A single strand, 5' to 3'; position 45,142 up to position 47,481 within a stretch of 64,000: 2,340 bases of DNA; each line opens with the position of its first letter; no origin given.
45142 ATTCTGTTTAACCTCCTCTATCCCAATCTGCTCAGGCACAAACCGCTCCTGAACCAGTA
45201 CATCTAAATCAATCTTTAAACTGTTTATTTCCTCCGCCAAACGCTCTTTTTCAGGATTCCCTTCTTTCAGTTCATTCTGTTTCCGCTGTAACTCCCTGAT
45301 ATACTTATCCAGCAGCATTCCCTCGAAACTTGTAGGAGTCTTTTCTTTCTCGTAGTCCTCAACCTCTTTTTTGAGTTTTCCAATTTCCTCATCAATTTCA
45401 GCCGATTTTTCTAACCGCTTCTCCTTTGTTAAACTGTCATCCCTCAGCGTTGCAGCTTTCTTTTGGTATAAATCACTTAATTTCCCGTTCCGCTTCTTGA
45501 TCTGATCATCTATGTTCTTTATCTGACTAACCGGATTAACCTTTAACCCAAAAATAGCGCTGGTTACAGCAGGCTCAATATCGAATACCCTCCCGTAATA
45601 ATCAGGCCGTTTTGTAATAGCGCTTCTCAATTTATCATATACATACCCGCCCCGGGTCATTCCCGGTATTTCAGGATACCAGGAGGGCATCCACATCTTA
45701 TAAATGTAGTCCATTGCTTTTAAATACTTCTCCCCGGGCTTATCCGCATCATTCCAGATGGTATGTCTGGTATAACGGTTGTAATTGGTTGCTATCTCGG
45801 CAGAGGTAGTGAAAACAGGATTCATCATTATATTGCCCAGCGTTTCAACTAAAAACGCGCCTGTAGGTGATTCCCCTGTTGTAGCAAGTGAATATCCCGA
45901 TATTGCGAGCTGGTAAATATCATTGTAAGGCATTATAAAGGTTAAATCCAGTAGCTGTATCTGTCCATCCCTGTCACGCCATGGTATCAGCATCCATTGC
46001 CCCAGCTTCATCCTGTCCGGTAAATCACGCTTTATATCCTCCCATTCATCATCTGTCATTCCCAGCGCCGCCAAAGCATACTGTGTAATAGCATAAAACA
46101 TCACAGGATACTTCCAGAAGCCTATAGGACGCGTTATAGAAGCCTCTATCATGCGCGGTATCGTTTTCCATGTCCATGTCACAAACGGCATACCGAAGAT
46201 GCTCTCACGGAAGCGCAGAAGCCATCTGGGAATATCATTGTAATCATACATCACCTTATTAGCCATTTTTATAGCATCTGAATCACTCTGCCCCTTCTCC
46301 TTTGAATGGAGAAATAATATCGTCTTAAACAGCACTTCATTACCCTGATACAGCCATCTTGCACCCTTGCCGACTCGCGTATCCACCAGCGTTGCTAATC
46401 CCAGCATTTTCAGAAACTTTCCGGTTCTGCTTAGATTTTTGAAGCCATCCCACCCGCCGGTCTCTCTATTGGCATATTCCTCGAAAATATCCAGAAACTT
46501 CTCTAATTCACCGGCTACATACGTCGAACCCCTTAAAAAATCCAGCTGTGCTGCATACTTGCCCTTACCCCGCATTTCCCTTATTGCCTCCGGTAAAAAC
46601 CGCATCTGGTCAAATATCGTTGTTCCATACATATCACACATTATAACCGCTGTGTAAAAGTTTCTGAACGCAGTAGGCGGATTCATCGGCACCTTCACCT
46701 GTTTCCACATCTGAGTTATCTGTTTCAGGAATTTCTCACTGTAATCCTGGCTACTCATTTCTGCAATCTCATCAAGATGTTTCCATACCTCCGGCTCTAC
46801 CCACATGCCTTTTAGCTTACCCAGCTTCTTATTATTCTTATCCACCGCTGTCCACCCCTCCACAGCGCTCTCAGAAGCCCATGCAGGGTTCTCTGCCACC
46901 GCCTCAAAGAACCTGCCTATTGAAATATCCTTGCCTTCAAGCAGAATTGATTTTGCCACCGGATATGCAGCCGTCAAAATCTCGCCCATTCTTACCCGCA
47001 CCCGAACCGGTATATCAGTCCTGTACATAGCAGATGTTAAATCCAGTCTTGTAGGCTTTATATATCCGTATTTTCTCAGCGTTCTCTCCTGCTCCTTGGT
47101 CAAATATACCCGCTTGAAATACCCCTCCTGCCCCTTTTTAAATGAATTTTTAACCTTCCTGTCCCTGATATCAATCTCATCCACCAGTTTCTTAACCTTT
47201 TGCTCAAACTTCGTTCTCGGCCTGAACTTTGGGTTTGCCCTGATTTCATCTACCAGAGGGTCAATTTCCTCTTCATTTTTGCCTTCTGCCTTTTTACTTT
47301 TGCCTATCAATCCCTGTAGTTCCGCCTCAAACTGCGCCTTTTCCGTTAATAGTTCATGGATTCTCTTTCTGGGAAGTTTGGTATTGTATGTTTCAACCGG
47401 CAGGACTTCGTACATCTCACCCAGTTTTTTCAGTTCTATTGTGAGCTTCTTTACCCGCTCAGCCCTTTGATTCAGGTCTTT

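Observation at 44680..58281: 4533-aa polyvalent protein in the virion block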

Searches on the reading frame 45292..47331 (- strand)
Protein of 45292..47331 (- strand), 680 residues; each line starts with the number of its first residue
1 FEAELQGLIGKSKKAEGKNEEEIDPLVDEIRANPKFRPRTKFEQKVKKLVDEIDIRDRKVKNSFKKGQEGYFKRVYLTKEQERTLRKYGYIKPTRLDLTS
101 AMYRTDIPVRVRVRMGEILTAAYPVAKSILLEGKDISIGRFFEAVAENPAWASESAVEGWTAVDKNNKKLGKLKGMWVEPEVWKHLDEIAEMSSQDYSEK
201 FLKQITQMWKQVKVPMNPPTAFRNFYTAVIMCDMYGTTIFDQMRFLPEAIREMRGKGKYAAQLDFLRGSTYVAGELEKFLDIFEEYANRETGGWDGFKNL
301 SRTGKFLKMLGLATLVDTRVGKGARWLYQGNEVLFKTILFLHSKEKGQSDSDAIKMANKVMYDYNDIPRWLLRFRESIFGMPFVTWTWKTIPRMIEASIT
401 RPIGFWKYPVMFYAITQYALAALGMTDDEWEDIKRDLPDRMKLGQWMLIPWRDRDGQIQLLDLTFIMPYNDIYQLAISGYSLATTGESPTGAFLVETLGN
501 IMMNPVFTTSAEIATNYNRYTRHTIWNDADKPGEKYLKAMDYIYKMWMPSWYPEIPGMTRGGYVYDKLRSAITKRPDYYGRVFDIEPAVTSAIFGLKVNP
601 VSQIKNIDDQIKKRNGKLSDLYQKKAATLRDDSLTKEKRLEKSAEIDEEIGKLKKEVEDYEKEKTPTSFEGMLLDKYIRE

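Call 26: search_solved_structures(query=A1, max_evalue=1)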
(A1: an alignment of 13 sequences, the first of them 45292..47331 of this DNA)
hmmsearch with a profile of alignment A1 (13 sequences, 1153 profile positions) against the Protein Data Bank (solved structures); distinct sequences matched with E-value up to 1: 3.
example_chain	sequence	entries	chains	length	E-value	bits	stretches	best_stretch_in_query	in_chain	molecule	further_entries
2dq3_A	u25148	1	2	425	0.046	15.1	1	1032-1125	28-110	Seryl-tRNA synthetase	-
6x94_A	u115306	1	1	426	0.29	12.5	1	1048-1116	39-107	Serine--tRNA ligase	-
7sau_C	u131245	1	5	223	0.68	11.2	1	356-433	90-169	Gliding motility protein GldL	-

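Call 30: find_homologous_proteins(query=A1, max_evalue=0.001)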
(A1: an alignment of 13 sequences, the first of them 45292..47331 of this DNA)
Query A1 (13 sequences) (680 aa, profile of the alignment): 14 proteins with E <= 0.001 among 8000 candidates.
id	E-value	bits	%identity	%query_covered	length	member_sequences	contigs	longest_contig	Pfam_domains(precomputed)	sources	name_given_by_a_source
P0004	0.0e+0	1408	44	90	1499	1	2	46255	-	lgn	-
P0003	0.0e+0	1387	45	90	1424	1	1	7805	-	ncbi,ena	-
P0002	0.0e+0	1363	49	93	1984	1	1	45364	PF25212.3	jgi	jgi:3-methyladenine DNA glycosylase AlkC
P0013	0.0e+0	1235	45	90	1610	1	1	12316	-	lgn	-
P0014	0.0e+0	1144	47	94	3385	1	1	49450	PF18796.7,PF26092.1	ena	-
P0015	0.0e+0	1132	47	94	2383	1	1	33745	-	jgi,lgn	-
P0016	0.0e+0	1117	47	93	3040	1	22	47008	PF18796.7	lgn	-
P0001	0.0e+0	1098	55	93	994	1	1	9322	-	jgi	-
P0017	4.9e-256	871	44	80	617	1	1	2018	-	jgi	jgi:hypothetical protein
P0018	1.3e-89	320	25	73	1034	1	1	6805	-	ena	-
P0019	7.5e-63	231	26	59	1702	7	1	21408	-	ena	-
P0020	3.2e-58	216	26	87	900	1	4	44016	-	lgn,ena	-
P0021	1.4e-40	158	22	48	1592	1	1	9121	-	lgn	-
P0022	2.0e-7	48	21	21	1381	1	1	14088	-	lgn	-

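Call 31: search_protein_families(library=pfam, proteins=[P0014, P0016, P0015], max_evalue=0.01)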
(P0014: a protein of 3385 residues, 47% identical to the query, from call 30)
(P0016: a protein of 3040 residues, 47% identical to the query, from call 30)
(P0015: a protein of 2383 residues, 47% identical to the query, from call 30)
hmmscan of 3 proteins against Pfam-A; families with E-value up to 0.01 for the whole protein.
P0014 (3385 aa): 3 families
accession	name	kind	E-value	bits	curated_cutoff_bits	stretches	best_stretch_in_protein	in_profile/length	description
PF18796.6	LPD1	-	2.8e-21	75.8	27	1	2323-2400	1-75/78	Large polyvalent protein-associated domain 1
PF18799.6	LPD5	-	2.6e-08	34.7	27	1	1940-2014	67-143/144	Large polyvalent protein-associated domain 5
PF01978.25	TrmB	-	0.0014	18.9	25.6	0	2423-2457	24-58/68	Sugar-specific transcriptional regulator TrmB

P0016 (3040 aa): 2 families
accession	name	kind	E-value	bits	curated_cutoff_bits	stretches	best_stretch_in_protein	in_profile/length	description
PF18796.6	LPD1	-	7.9e-22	77.5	27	1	1977-2055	1-76/78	Large polyvalent protein-associated domain 1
PF01978.25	TrmB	-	0.0039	17.5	25.6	0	2064-2111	11-58/68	Sugar-specific transcriptional regulator TrmB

P0015 (2383 aa): 1 family
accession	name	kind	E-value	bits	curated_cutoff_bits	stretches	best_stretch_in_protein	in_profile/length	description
PF01978.25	TrmB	-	0.0054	17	25.6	0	1405-1454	9-58/68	Sugar-specific transcriptional regulator TrmB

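Call 32: find_encoding_contigs(protein=P0014, flank=10000, max_places=2)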
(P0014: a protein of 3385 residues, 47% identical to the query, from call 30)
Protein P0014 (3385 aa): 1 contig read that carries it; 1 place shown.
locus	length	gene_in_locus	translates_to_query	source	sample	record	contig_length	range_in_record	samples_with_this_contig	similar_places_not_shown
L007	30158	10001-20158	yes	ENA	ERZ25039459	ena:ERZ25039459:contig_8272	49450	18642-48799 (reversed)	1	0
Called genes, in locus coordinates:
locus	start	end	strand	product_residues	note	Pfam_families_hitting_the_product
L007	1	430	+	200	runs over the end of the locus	PF24175:SU10_adaptor (weak)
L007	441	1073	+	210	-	-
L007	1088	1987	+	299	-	PF24175:SU10_adaptor (faint)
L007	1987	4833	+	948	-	-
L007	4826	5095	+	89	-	-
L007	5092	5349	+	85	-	-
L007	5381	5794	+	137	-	-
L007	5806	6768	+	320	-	-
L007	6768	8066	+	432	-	-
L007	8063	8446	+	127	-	-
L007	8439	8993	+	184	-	-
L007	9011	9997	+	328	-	-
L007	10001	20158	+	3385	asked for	PF26092:T4_Y16D (weak), PF18796:LPD1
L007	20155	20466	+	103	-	-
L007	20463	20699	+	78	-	-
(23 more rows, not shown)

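Call 48: predict_structure(alignment_id=A2)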
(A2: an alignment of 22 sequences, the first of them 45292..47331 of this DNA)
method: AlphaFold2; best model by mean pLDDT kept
length: 680 residues; sequences in the alignment: 22
mean_pLDDT: 73.8   pTM: 0.65
mean pLDDT of the five models: 73.8, 73.6, 72.0, 69.4, 69.2
residues with pLDDT >= 90: 94; 70-90: 364; 50-70: 120; < 50: 102
segments of 3 or more residues with pLDDT < 50: 1-27, 32-40, 64-77, 99-102, 112-131, 290-292, 482-484, 486-489, 668-672
pLDDT, mean of each block of 10 residues (from residue 1): 40 38 46 41 59 67 44 48 61 54 52 45 36 64 84 88 80 86 79 73 83 89 90 92 95 90 88 78 57 61 80 86 90 95 95 94 87 70 80 86 86 88 85 74 75 82 76 57 48 51 72 78 76 89 90 88 89 81 83 84 72 75 79 84 88 85 59 54
secondary structure, 60 per line:
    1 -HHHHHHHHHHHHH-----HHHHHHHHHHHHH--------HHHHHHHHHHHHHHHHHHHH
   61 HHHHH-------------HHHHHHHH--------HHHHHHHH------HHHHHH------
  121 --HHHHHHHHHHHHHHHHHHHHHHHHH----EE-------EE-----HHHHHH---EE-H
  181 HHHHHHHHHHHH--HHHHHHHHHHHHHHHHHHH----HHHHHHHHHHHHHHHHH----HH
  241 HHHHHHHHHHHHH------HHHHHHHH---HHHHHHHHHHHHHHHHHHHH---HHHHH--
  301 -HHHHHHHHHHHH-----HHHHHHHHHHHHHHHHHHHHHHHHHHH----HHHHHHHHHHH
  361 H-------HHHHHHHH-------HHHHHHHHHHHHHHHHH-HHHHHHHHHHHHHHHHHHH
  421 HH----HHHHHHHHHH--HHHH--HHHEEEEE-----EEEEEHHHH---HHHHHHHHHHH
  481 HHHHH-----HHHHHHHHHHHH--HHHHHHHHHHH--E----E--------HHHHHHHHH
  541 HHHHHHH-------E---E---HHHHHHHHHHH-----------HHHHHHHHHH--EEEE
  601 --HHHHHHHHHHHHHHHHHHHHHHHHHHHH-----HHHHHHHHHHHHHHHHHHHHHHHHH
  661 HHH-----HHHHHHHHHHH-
elements in order (helices of 4 or more, strands of 3 or more residues): H2-14 H20-32 H41-65 H79-86 H95-102 H109-114 H123-147 H168-173 H180-192 H195-213 H218-234 H239-253 H260-267 H271-290 H294-298 H302-313 H319-345 H350-361 H369-376 H384-400 H402-422 H427-436 H439-442 E448-452 E458-462 H463-466 H470-485 H491-502 H505-515 H532-547 H563-573 H585-594 E597-600 H603-630 H636-663 H669-679

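Call 52: fold_search(model_id=the predicted structure, library=pdb)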
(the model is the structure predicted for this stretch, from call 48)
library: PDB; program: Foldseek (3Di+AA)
matches with E <= 10: 43; with E <= 0.001: 0
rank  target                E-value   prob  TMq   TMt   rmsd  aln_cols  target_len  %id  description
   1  7z6n_A                1.3e+00  0.11  0.07  0.15  20.6       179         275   17  Crystal structure of Zn2+-transporter BbZIP in a metal-stripped state (released 2022-08-10)
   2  5oo6_D                1.8e+00  0.06  0.08  0.08  24.6       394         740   11  Complex of human nuclear cap-binding complex with ARS2 C-terminal peptide (released 2017-11-15)
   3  3fey_A                2.2e+00  0.03  0.10  0.10  27.3       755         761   10  Crystal structure of the CBC-importin alpha complex. (released 2009-08-11)
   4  8j1m                  2.3e+00  0.07  0.07  0.14  20.4       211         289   14  Crystal structure of a crosslinked variant of BbZIP (released 2024-11-13)
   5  5oo6_G                2.3e+00  0.06  0.08  0.08  20.5       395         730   12  Complex of human nuclear cap-binding complex with ARS2 C-terminal peptide (released 2017-11-15)
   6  4p19_C                2.3e+00  0.04  0.08  0.12  22.3       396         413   10  Closed, apo inward-facing state of the glutamate transporter homologue GltPh (released 2014-06-04)
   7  6x2l_A                2.9e+00  0.03  0.08  0.12  21.6       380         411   10  hEAAT3-IFS-Na (released 2021-03-17)
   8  7xq1                  3.3e+00  0.02  0.09  0.12  22.6       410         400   11  Structure of hSLC19A1+2'3'-CDAS (released 2022-10-05)
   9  6bav_A                3.3e+00  0.02  0.07  0.10  25.9       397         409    7  Crystal Structure of GltPh R397C in complex with S-Benzyl-L-Cysteine (released 2018-01-17)
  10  7upp_A                3.4e+00  0.07  0.12  0.21  20.1       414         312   11  Crystal structure of designed heterotrimeric assembly DHT03_2arm_A21/B21/C long (released 2022-12-14)
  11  9r1f_A                3.4e+00  0.02  0.08  0.10  22.9       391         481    9  Cryo-EM structure of human MATE1 in complex with metformin (released 2025-11-05)
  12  5tsb                  3.9e+00  0.06  0.07  0.18  21.1       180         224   16  Crystal structure of the Zrt-/Irt-like protein from Bordetella bronchiseptica with bound Cd2+ (released 2017-09-20)
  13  8iyj_T1               3.9e+00  0.01  0.07  0.09  56.7       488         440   12  Cryo-EM structure of the 48-nm repeat doublet microtubule from mouse sperm (released 2023-07-05)
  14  5tsa                  4.3e+00  0.06  0.07  0.17  21.1       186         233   12  Crystal structure of the Zrt-/Irt-like protein from Bordetella bronchiseptica with bound Zn2+ (released 2017-09-20)
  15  7z6m                  4.5e+00  0.05  0.07  0.17  21.0       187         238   14  Crystal structure of Zn2+-transporter BbZIP in a cadmium bound state (released 2022-08-10)
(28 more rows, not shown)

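Call 56: fold_search(model_id=the predicted structure, library=viral)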
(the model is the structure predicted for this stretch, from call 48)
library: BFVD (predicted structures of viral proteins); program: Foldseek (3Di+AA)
matches with E <= 10: 118; with E <= 0.001: 44
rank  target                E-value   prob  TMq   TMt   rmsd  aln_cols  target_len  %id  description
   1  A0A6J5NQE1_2          8.7e-17  1.00  0.50  0.45  14.0       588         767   19  Zeta toxin domain containing protein [uncultured Caudovirales phage]
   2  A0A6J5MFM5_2          3.3e-16  1.00  0.53  0.38  13.7       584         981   18  ART-PolyVal-like domain-containing protein [uncultured Caudovirales phage]
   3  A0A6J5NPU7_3          5.9e-16  1.00  0.51  0.31  13.6       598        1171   19  Helicase/UvrB, N-terminal [uncultured Caudovirales phage]
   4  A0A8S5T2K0            1.1e-15  1.00  0.50  0.37  13.7       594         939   18  Large polyvalent protein associated domain-containing protein (Fragment) [Myoviridae sp. ct5ra14]
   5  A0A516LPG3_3          1.7e-12  1.00  0.48  0.32  11.0       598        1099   15  (no name in the UniProt tables at hand)
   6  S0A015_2              1.3e-11  1.00  0.38  0.29  24.4       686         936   15  Uncharacterized protein [Cellulophaga phage phi19:3]
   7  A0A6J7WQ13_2          8.0e-10  1.00  0.47  0.34  14.9       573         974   14  Large polyvalent protein associated domain-containing protein [uncultured Caudovirales phage]
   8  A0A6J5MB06            8.1e-09  1.00  0.41  0.29   7.6       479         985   15  Large polyvalent protein associated domain-containing protein [uncultured Caudovirales phage]
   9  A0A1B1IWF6            4.4e-08  1.00  0.42  0.21  15.8       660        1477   13  (no name in the UniProt tables at hand)
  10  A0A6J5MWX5            6.6e-08  1.00  0.30  0.20  27.7       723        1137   14  Large polyvalent protein associated domain-containing protein [uncultured Caudovirales phage]
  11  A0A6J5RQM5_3          8.6e-08  1.00  0.38  0.26  20.6       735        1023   11  Large polyvalent protein associated domain-containing protein [uncultured Caudovirales phage]
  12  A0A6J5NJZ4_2          7.9e-07  1.00  0.35  0.31  28.5       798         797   14  Large polyvalent protein associated domain-containing protein [uncultured Caudovirales phage]
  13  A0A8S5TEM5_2          1.0e-06  1.00  0.36  0.23  23.0       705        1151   11  Large polyvalent protein associated domain 38 [Siphoviridae sp. ct1yA16]
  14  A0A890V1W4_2          1.2e-06  1.00  0.38  0.30  16.1       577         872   15  Uncharacterized protein [Microbacterium phage Shocker]
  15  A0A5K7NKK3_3          1.5e-06  1.00  0.34  0.25  13.6       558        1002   14  (no name in the UniProt tables at hand)
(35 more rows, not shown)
